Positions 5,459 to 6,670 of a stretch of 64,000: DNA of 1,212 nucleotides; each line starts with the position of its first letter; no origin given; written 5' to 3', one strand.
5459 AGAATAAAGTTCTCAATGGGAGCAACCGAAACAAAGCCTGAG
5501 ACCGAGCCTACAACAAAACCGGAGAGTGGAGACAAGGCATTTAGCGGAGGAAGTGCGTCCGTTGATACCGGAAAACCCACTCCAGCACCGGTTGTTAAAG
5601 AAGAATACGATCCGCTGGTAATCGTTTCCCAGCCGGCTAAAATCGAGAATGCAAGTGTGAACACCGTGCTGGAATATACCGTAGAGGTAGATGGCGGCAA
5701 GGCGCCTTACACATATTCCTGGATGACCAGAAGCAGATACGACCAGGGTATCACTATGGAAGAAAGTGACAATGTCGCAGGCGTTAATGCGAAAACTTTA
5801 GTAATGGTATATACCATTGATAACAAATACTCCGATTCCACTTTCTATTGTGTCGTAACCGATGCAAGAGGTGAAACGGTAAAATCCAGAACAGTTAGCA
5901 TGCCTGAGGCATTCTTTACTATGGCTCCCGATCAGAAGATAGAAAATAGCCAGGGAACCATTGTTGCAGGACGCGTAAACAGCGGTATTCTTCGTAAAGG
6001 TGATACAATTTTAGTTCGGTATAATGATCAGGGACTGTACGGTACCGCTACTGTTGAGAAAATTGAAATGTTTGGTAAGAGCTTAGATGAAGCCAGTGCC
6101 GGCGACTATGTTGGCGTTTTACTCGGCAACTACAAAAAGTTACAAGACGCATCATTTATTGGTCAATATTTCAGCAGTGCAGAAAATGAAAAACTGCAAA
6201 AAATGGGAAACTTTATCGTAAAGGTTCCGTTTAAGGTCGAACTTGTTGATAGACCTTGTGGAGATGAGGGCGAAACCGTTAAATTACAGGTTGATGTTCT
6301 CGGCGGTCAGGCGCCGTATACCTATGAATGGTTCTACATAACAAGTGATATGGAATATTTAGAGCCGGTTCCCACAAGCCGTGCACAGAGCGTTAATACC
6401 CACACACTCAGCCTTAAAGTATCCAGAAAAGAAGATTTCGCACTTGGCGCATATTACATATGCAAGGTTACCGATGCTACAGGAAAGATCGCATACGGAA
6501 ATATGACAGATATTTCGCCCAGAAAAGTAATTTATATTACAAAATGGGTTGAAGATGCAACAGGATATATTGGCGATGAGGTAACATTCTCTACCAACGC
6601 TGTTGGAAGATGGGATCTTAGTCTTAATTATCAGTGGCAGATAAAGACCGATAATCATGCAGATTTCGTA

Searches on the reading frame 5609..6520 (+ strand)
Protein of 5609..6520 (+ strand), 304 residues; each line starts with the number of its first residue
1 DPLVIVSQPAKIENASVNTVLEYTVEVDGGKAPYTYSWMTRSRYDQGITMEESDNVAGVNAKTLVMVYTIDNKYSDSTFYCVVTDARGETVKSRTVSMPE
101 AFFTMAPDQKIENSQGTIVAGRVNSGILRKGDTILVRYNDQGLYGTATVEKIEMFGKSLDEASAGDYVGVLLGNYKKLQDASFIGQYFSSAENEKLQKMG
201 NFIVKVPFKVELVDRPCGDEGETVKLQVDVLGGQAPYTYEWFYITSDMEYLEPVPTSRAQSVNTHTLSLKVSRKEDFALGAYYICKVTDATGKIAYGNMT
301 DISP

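Call 10: find_homologous_proteins(query=window:5609-6520:+, max_evalue=0.001)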
Query seq(304 aa) (304 aa): 18 proteins with E <= 0.001 among 1159 candidates.
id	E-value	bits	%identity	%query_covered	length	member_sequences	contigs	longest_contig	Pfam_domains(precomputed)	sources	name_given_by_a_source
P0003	2.0e-47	180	34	94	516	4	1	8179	PF07679.23,PF13573.13,PF13927.13,PF03144.32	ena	-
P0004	1.5e-35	141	36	71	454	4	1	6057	PF07679.23,PF13573.13,PF13927.13,PF03144.32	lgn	-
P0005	3.5e-23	101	33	63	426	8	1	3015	PF13573.13,PF13927.13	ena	-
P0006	8.7e-23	99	32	32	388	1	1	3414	PF07679.23,PF13895.13,PF13573.13,PF13927.13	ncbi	-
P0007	2.6e-20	91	35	49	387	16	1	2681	PF07679.23,PF13927.13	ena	-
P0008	1.6e-19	89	34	56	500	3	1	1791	PF00395.26,PF03144.32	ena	-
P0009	3.9e-19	87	35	25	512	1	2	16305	PF07679.23,PF13573.13,PF13927.13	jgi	-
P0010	4.7e-18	84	26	99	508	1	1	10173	PF13573.13,PF00395.26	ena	-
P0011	3.1e-16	78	35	56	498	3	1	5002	PF00395.26,PF03144.32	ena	-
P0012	3.9e-16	78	34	56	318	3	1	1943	PF03144.32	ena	-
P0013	2.1e-15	75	34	56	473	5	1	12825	PF00395.26,PF03144.32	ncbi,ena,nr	ncbi:MAG: S-layer homology domain-containing protein [Oscillospiraceae bacterium]|nr:S-layer homolog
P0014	1.0e-14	73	33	56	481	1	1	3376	PF00395.26,PF03144.32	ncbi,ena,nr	ncbi:MAG: S-layer homology domain-containing protein [Oscillospiraceae bacterium]|nr:S-layer homolog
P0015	2.1e-14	72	32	56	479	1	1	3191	PF00395.26,PF03144.32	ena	-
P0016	2.4e-14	72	32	56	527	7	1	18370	PF00395.26,PF03144.32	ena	-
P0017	1.5e-13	69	31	56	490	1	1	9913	PF00395.26,PF03144.32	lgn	-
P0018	1.6e-12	66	32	56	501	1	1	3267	PF00395.26,PF03144.32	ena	-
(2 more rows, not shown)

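Call 20: find_encoding_contigs(protein=P0016, flank=8000, max_places=3)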
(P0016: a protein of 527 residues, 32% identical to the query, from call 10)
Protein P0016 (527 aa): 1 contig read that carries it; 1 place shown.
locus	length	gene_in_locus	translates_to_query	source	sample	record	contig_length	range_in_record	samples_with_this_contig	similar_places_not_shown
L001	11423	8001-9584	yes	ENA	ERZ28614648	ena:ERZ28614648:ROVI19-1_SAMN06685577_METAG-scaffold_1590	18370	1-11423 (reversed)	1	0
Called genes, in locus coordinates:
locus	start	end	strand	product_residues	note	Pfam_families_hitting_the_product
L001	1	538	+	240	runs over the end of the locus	PF00702:Hydrolase (faint), PF08282:Hydrolase_3, PF03332:PMM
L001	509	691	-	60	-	-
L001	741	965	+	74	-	-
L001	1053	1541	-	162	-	PF13240:Zn_Ribbon_1 (weak)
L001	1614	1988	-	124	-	PF07411:DUF1508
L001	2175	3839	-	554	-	PF00196:GerE, PF08281:Sigma70_r4_2 (weak)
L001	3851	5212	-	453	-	PF13416:SBP_bac_8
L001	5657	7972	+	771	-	PF00395:SLH, PF07679:I-set (faint), PF13927:Ig_3 (faint), PF13573:SprB (faint), PF03144:GTP_EFTU_D2 (weak)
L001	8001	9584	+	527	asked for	PF00395:SLH (weak), PF03144:GTP_EFTU_D2 (weak)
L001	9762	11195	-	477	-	PF05598:DUF772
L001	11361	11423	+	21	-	?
